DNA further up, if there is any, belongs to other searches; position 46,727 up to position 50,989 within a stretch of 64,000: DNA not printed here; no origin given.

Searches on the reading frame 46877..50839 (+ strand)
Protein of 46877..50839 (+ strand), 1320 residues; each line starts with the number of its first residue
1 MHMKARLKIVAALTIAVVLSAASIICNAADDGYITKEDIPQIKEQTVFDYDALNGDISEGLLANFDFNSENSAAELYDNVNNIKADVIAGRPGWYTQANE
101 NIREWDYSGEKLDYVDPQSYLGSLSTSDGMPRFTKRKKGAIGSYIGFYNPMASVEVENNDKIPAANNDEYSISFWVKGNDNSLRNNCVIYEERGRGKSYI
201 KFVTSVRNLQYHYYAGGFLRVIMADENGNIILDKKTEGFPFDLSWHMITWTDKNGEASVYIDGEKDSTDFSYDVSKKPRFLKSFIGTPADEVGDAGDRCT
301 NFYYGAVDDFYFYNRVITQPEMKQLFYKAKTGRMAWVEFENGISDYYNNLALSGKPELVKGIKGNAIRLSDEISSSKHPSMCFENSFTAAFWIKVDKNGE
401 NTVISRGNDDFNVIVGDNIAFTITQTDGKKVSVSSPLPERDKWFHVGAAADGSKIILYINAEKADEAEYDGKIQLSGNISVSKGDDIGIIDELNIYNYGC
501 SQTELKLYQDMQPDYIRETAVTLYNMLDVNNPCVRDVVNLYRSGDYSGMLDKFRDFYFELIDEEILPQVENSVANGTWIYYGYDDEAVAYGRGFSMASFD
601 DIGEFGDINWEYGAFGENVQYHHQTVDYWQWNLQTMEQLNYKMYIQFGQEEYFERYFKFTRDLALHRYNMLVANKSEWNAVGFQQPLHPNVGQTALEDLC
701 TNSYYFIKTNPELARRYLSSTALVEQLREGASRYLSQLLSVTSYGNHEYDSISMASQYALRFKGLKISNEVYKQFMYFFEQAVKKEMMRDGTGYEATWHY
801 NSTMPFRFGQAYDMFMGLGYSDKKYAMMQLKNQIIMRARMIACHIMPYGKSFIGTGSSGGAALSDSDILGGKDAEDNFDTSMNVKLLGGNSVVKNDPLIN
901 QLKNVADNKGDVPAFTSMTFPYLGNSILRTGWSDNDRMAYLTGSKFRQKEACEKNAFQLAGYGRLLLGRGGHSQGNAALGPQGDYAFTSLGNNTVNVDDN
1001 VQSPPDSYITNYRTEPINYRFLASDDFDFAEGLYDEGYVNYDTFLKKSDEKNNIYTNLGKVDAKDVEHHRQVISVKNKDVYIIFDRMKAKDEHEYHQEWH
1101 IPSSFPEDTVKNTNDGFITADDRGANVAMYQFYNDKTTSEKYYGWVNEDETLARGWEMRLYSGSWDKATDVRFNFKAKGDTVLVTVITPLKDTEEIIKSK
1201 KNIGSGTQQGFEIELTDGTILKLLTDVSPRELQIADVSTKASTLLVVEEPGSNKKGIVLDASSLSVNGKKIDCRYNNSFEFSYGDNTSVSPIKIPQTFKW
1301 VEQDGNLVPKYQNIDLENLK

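Call 8: search_protein_families(library=pfam, proteins=[window:46877-50839:+])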
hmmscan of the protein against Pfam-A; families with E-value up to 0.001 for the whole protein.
window:46877-50839:+ (1320 aa): 2 families
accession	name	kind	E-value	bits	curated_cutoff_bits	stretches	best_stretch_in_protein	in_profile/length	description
PF13385.13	Laminin_G_3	-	5.7e-25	88.7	27.6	2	376-505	10-150/151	Concanavalin A-like lectin/glucanases superfamily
PF07953.20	Toxin_R_bind_N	-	1.1e-06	28.9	23.8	1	343-497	7-188/191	Clostridium neurotoxin, N-terminal receptor binding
